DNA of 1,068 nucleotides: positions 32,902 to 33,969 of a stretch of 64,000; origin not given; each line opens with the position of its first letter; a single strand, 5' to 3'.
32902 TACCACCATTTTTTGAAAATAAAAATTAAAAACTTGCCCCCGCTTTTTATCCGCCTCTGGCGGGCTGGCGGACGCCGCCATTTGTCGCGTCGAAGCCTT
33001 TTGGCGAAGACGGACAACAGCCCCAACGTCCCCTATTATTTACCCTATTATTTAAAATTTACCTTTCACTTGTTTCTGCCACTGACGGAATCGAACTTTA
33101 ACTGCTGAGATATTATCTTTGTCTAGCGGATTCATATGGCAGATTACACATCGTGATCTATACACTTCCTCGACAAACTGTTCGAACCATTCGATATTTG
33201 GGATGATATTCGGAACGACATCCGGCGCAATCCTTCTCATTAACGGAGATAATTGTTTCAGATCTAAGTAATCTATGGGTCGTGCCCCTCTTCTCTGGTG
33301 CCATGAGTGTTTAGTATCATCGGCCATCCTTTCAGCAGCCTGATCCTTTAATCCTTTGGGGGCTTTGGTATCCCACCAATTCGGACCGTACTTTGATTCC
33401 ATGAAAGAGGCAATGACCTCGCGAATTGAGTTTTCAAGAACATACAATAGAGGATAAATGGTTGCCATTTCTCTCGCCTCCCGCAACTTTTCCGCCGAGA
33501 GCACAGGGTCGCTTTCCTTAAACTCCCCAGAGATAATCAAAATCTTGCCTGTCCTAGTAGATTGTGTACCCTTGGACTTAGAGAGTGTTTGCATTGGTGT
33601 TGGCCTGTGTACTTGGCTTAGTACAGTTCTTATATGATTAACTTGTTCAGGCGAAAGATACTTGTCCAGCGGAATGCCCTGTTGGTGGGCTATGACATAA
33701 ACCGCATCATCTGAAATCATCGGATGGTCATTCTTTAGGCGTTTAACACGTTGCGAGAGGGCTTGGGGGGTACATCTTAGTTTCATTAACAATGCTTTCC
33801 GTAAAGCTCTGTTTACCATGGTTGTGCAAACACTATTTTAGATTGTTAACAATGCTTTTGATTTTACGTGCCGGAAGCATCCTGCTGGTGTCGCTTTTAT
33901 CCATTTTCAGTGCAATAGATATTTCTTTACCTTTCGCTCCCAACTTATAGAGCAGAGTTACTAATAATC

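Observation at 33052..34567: Candidate new system: three related small HTH proteins plus a Swt1-like HEPN RNase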

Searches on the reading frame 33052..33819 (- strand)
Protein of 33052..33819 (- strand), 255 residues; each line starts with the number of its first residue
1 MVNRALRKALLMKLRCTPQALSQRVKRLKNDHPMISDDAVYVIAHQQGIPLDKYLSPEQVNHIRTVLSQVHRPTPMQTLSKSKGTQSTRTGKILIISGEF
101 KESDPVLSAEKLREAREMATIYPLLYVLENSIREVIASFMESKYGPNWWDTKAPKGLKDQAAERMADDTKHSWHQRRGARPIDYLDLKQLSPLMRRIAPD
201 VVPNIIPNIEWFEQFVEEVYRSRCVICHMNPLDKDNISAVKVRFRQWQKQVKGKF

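Call 4: search_protein_families(library=pfam, proteins=[window:33052-33819:-], max_evalue=1)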
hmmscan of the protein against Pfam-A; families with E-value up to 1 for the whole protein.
window:33052-33819:- (255 aa): 2 families
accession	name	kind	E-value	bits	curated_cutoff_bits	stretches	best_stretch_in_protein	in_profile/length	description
PF18731.6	HEPN_Swt1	-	2.9e-06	28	27.5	1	125-251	3-114/115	Swt1-like HEPN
PF13477.12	Glyco_trans_4_2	-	0.11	13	23.4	1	169-202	46-78/139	Glycosyl transferase 4-like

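Call 5: search_protein_families(library=padloc, proteins=[window:33052-33819:-], max_evalue=1)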
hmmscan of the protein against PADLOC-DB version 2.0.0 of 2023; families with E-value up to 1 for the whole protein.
window:33052-33819:- (255 aa): 4 families
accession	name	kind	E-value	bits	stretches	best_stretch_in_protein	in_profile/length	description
PDLC04592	PDC-M34B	-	6.9e-37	125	1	106-251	46-190/192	-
PDLC04591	PDC-M34B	-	3.7e-23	80.3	1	107-251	40-184/185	-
PDLC04590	PDC-M34B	-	5.9e-20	69.7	1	113-251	8-145/147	-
PDLC04038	PD-T4-5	-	8.9e-05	19.9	1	118-160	45-87/309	-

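Call 6: search_protein_families(library=ncbifam, proteins=[window:33052-33819:-], max_evalue=1)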
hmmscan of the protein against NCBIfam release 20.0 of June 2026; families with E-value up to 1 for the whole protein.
window:33052-33819:- (255 aa): 2 families
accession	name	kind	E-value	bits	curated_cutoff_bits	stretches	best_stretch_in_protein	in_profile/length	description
NF007135.0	PRK09581.1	equivalog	0.037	12.8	474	1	58-136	166-244/457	PleD family two-component system response regulator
NF004047.0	PRK05564.1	equivalog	0.12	11.4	282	0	214-245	135-166/313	DNA polymerase III subunit delta'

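Call 13: find_homologous_proteins(query=window:33052-33819:-)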
Query window:33052-33819:- (255 aa): 284 proteins with E <= 0.001 among 727 candidates; the best 120 are listed.
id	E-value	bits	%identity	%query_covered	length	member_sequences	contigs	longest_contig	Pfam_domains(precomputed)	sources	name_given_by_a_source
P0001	1.1e-161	554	100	96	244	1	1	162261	PF18731.7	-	-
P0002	3.7e-138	477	83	100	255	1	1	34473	PF18731.7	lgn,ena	-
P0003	1.4e-126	439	76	100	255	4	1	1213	PF18731.7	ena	-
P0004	2.8e-123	428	74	100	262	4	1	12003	PF18731.7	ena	-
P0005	2.4e-122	425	74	100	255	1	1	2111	PF18731.7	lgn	-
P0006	5.7e-117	408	71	100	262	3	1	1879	PF18731.7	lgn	-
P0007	4.6e-114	398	69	100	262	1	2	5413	-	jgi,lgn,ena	-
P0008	3.0e-101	356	62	100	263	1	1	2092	PF18731.7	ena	-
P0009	2.8e-98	346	60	100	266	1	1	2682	PF18731.7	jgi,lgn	-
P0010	1.6e-95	337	61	100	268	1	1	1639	PF18731.7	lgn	-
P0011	1.7e-95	337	60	100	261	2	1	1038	PF18731.7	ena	-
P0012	3.0e-95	336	58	100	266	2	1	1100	PF18731.7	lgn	-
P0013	4.4e-95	336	59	100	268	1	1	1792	PF18731.7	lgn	-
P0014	7.6e-95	335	60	100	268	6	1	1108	PF18731.7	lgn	-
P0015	1.6e-94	334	58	100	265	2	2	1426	PF18731.7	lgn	-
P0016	1.8e-94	334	58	100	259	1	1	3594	PF18731.7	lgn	-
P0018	6.3e-94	332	57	100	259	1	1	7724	PF18731.7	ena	-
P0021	6.4e-93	329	55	100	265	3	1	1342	PF18731.7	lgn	-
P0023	1.1e-92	328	57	100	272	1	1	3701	PF18731.7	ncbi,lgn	-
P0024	2.1e-92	327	57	100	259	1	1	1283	PF18731.7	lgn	-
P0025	2.1e-92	327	57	100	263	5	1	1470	PF18731.7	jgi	-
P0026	3.1e-92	327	58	100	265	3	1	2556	PF18731.7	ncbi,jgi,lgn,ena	ncbi:hypothetical protein ES703_85173 [subsurface metagenome]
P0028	6.2e-92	326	57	100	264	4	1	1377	PF18731.7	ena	-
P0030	8.4e-92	325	60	97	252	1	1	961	PF18731.7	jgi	-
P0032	3.1e-91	323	58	100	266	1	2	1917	PF18731.7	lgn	-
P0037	1.3e-90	321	56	100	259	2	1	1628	PF18731.7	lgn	-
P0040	1.8e-90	321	57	100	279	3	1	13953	PF18731.7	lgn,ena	-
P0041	1.8e-90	321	58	100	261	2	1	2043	PF18731.7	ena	-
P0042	1.9e-90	321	57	100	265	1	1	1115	PF18731.7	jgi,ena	-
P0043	2.7e-90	320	56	100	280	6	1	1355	PF18731.7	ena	-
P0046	4.4e-90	320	55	100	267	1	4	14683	PF18731.7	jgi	jgi:predicted transcriptional regulator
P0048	6.8e-90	319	57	100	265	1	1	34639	PF18731.7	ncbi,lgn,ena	-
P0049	8.3e-90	319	57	100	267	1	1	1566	PF18731.7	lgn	-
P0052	1.9e-89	317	56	100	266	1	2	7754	PF18731.7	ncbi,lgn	-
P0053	3.0e-89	317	57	100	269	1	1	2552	PF18731.7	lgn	-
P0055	3.3e-89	317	56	100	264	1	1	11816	PF18731.7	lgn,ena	-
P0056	4.4e-89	316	54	100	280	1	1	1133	PF18731.7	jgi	jgi:hypothetical protein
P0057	4.6e-89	316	57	100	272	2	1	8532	PF18731.7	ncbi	-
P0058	9.0e-89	315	56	100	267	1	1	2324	PF18731.7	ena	-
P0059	1.1e-88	315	55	100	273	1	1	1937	PF18731.7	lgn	-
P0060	1.2e-88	315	53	100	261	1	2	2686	PF18731.7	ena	-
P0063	2.0e-88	314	54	100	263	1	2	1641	PF18731.7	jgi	jgi:hypothetical protein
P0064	2.0e-88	314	55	100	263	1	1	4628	PF18731.7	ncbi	-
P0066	3.8e-88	313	53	100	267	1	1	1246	PF18731.7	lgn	-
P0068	5.1e-88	313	56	100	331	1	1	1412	PF18731.7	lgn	-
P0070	1.7e-87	311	55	93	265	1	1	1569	PF18731.7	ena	-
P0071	1.9e-87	311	54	100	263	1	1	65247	-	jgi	jgi:hypothetical protein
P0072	2.5e-87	310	56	100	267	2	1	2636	PF18731.7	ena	-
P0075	7.6e-87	309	55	96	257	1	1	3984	PF18731.7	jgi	jgi:hypothetical protein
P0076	9.4e-87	309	55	99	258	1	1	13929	PF18731.7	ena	-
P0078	1.4e-86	308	54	100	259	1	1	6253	PF18731.7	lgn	-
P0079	1.5e-86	308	55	100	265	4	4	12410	PF18731.7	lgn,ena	-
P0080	1.5e-86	308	55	100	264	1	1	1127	PF18731.7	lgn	-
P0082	6.6e-86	306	54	98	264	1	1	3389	PF18731.7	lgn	-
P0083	8.7e-86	305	54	100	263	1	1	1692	PF18731.7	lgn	-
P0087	3.2e-85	304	55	100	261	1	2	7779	PF18731.7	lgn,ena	-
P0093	9.8e-85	302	55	100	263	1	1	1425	PF18731.7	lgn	-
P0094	1.2e-84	302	54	100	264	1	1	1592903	PF18731.7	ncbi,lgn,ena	-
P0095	2.3e-84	301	55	100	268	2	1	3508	PF18731.7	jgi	-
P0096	4.0e-84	300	53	100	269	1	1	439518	PF18731.7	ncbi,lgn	-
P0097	5.8e-84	299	55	100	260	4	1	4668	PF18731.7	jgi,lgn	-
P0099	9.2e-84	299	54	100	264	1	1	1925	PF18731.7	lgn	-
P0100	1.2e-83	298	56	95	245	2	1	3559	PF18731.7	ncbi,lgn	-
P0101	1.8e-83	298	54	100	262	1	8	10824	PF18731.7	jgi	jgi:hypothetical protein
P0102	2.0e-83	298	53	100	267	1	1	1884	PF18731.7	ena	-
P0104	6.0e-83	296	55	100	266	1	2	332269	PF18731.7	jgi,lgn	jgi:predicted restriction endonuclease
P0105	7.4e-83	296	54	100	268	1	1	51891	PF18731.7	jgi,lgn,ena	-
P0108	9.1e-83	296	53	100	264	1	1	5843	PF18731.7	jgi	-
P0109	1.6e-82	295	52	100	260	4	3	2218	PF18731.7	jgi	-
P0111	2.5e-82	294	52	100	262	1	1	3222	PF18731.7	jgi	jgi:hypothetical protein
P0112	3.1e-82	294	53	100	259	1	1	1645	PF18731.7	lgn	-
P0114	4.7e-82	293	54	100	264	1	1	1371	PF18731.7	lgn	-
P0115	7.6e-82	293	52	100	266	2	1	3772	PF18731.7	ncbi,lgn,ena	-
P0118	1.5e-81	292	53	100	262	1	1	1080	PF18731.7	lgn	-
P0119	1.8e-81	291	53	100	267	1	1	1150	PF18731.7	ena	-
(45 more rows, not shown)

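Call 14: find_related_loci(query=window:33052-33819:-, collection=genome_contigs, flank=6000)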
Query window:33052-33819:- (255 aa) in genome_contigs; peptide patterns used: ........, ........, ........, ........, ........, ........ (x = any residue, [..] = any of these).
65 stretches matched a pattern; 3 encode a relative of the query (tblastn E <= 1e-3); 3 distinct loci.
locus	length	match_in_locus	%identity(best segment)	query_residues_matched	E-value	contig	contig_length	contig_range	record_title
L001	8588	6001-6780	53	1-255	5e-90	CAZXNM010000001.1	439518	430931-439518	MAG TPA_asm: uncultured Planctomycetota bacterium isolate binchicken_co294_168 genome assembly, contig: NODE_15_length_4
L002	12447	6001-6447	29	102-247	4e-15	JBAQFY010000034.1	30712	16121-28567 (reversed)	MAG: Sedimentisphaerales bacterium isolate MFD06995_ilm_asm_bin24 k127_103183, whole genome shotgun sequence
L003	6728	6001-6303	30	2-105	3e-7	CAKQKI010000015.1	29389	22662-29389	MAG: uncultured Clostridia bacterium isolate REFINED_METABAT215_TOP10_CONTIGS_1500_ASSEMBLY_K77_MERGED__Hadza_MoBio_hadz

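Call 16: find_encoding_contigs(protein=P0002, flank=6000, max_places=3)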
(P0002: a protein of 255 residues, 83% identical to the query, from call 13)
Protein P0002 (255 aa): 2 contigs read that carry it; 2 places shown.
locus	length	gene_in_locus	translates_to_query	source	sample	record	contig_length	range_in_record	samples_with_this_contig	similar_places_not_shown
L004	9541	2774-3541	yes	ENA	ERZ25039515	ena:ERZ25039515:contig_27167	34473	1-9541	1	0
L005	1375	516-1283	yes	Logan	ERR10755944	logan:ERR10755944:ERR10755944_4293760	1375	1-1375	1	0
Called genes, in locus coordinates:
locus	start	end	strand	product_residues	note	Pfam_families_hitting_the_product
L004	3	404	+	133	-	?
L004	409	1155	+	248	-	PF07690:MFS_1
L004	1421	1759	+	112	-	-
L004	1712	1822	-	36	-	-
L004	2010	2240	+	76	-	-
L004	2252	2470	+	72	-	-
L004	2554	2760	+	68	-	-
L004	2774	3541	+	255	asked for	PF18731:HEPN_Swt1 (weak)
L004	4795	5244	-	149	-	PF02580:Tyr_Deacylase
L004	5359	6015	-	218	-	-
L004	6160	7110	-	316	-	PF02195:ParB_N, PF08535:KorB (faint), PF17762:HTH_ParB, PF23433:DUF7119 (weak), PF23552:ParB_C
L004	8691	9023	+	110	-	-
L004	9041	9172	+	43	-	-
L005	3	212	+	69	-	?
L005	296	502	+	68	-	-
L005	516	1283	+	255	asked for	PF18731:HEPN_Swt1 (weak)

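Call 19: find_encoding_contigs(protein=P0094, flank=5000, max_places=2)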
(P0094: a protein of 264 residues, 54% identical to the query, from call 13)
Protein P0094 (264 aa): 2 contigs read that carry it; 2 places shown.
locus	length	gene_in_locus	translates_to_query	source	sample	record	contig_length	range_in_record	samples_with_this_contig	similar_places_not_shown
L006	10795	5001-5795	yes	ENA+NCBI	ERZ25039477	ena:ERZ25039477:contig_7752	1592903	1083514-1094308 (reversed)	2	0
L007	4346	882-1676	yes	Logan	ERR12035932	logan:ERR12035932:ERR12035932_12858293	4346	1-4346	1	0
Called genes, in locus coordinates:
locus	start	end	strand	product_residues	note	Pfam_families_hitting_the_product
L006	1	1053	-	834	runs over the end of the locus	PF12895:ANAPC3 (faint), PF00515:TPR_1 (faint), PF07719:TPR_2 (faint), PF09976:TPR_21 (faint), PF13174:TPR_6 (faint), PF13424:TPR_12 (faint), PF13432:TPR_16 (faint), PF01464:SLT, +4 more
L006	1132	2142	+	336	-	PF01008:IF-2B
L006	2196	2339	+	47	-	-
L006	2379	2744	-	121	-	-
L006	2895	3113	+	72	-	-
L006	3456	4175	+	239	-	-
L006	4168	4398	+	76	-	-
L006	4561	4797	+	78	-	-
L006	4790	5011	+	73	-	-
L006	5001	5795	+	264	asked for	PF18731:HEPN_Swt1 (faint)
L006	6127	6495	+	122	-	-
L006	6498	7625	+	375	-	PF13481:AAA_25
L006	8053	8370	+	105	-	-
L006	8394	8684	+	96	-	-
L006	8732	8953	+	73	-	-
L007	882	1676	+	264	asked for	PF18731:HEPN_Swt1 (faint)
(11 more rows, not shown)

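Call 20: find_encoding_contigs(protein=P0104, flank=5000, max_places=2)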
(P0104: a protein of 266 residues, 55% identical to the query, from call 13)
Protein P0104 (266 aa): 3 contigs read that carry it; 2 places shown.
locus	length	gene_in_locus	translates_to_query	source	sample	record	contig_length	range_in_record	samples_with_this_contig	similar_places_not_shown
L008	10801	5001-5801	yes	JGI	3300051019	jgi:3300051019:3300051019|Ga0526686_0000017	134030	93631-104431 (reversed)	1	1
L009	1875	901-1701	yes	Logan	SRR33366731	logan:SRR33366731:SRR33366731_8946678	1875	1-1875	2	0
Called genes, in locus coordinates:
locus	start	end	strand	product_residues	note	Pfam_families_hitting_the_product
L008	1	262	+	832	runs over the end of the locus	PF21423:AhtL-like_1st, PF00384:Molybdopterin, PF01568:Molydop_binding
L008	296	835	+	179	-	PF14512:TM1586_NiRdase (faint), PF00881:Nitroreductase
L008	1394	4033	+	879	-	PF02026:RyR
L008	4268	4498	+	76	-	-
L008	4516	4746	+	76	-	-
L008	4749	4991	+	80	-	-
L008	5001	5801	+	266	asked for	PF18731:HEPN_Swt1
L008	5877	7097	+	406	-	PF07690:MFS_1, PF13347:MFS_2, PF00083:Sugar_tr (weak), PF07690:MFS_1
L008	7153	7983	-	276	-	PF02569:Pantoate_ligase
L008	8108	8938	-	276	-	PF02548:Pantoate_transf, PF13714:PEP_mutase (weak)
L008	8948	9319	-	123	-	PF02261:Asp_decarbox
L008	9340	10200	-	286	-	PF03446:NAD_binding_2 (weak), PF03807:F420_oxidored, PF10727:Rossmann-like, PF10728:DUF2520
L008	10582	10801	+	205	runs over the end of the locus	PF00977:His_biosynth, PF01207:Dus (faint), PF03060:NMO (faint)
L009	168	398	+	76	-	-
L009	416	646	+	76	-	-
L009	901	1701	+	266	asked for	PF18731:HEPN_Swt1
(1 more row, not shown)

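Call 25: find_related_loci(query=A1, collection=metagenome_contigs, flank=5000)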
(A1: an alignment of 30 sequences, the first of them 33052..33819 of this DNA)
Query A1 (255 aa) in metagenome_contigs; peptide patterns used: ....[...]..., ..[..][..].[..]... (x = any residue, [..] = any of these).
176 stretches matched a pattern; 117 encode a relative of the query (tblastn E <= 1e-3); the best 80 are kept; 80 distinct loci.
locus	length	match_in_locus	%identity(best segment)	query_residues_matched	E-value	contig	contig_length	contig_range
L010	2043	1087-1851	73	1-255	7e-138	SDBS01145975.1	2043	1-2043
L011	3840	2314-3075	71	1-254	1e-127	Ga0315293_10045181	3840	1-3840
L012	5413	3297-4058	69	1-254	5e-122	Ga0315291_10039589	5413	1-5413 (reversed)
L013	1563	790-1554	62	1-254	6e-117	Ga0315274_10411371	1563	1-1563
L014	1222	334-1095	61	1-250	6e-111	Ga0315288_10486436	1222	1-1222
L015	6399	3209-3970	56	1-254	1e-101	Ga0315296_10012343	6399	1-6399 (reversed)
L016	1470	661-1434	57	1-254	8e-109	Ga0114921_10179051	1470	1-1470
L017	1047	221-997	58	1-255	1e-110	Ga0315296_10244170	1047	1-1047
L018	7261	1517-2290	56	1-254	5e-101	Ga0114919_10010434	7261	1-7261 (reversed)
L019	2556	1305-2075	58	1-254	9e-104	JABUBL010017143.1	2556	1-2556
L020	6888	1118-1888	59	1-254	4e-99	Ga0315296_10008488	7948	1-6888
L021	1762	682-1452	59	1-254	8e-105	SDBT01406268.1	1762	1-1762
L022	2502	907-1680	57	1-254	2e-102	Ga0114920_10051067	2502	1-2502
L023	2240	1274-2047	57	1-254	1e-102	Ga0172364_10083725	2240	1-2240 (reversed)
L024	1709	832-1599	58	1-254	2e-104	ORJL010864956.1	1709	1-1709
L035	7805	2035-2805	54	1-255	4e-92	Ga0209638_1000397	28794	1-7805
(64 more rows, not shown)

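Call 34: search_protein_families(library=padloc, proteins=[L002:5268-5885:+, L002:5875-6465:+, L035:1019-1537:+, L035:567-836:+, L035:820-1032:+, L035:1592-1828:+, L035:1812-2045:+, L001:4922-5692:-], max_evalue=0.1)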
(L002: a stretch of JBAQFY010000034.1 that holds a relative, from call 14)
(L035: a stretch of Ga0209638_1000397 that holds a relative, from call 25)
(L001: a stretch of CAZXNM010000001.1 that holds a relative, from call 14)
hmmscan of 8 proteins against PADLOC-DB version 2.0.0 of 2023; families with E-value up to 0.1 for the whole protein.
L002:5268-5885:+ (205 aa): 2 families
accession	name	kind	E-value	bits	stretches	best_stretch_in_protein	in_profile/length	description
PDLC04589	PDC-M34A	-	1.7e-56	189.9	1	6-202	5-207/208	-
PDLC04588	PDC-M34A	-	3.5e-32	109.9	1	8-203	61-259/260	-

L002:5875-6465:+ (196 aa): 4 families
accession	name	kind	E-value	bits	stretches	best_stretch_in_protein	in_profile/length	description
PDLC04592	PDC-M34B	-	1e-48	163.6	1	10-193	4-188/192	-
PDLC04591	PDC-M34B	-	8.6e-30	101.9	1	43-194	32-183/185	-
PDLC04590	PDC-M34B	-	1.6e-22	78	1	60-192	9-142/147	-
PDLC01031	Csx1/Csm6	-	0.00023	18.8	1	34-192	207-335/357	CARF+HEPN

L035:1019-1537:+ (172 aa): 2 families
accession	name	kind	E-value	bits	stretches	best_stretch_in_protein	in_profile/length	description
PDLC04592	PDC-M34B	-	7.5e-11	40.1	1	13-144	44-168/192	-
PDLC04590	PDC-M34B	-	1e-05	23.5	1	18-143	4-122/147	-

L035:567-836:+ (89 aa): 0 families

L035:820-1032:+ (70 aa): 0 families

L035:1592-1828:+ (78 aa): 0 families

L035:1812-2045:+ (77 aa): 1 family
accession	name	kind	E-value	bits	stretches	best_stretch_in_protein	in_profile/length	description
PDLC01896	CARF4--CARF_PDDEXK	-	0.00052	17.4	1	9-43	17-52/381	-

L001:4922-5692:- (256 aa): 4 families
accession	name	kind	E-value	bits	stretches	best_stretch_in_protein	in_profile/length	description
PDLC04592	PDC-M34B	-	1.4e-22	78.4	1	82-250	18-185/192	-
PDLC04590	PDC-M34B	-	1.1e-16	59.1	1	117-244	6-134/147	-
PDLC04591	PDC-M34B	-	1.3e-14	52.5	1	109-252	38-181/185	-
PDLC01850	CARF3--CARF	-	0.055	11.3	1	29-71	157-200/209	-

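Call 42: predict_structure(alignment_id=A1)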
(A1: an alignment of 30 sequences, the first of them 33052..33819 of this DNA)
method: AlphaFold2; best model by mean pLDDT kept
length: 255 residues; sequences in the alignment: 30
mean_pLDDT: 82.5   pTM: 0.58
mean pLDDT of the five models: 82.5, 80.8, 78.0, 77.3, 76.0
residues with pLDDT >= 90: 111; 70-90: 101; 50-70: 22; < 50: 21
segments of 3 or more residues with pLDDT < 50: 72-91
pLDDT, mean of each block of 10 residues (from residue 1): 83 89 89 87 89 87 83 39 35 53 76 83 89 94 94 94 83 65 92 95 93 96 91 92 93 80
secondary structure, 60 per line:
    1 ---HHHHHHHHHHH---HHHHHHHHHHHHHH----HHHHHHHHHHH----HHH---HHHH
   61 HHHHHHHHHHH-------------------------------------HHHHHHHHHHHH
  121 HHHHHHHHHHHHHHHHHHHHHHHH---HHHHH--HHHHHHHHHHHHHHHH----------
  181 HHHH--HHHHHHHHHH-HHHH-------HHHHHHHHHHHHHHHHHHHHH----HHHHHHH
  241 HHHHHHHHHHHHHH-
elements in order: H4-14 H18-31 H36-46 H57-71 H109-144 H148-152 H155-170 H181-184 H187-196 H198-201 H209-229 H234-254
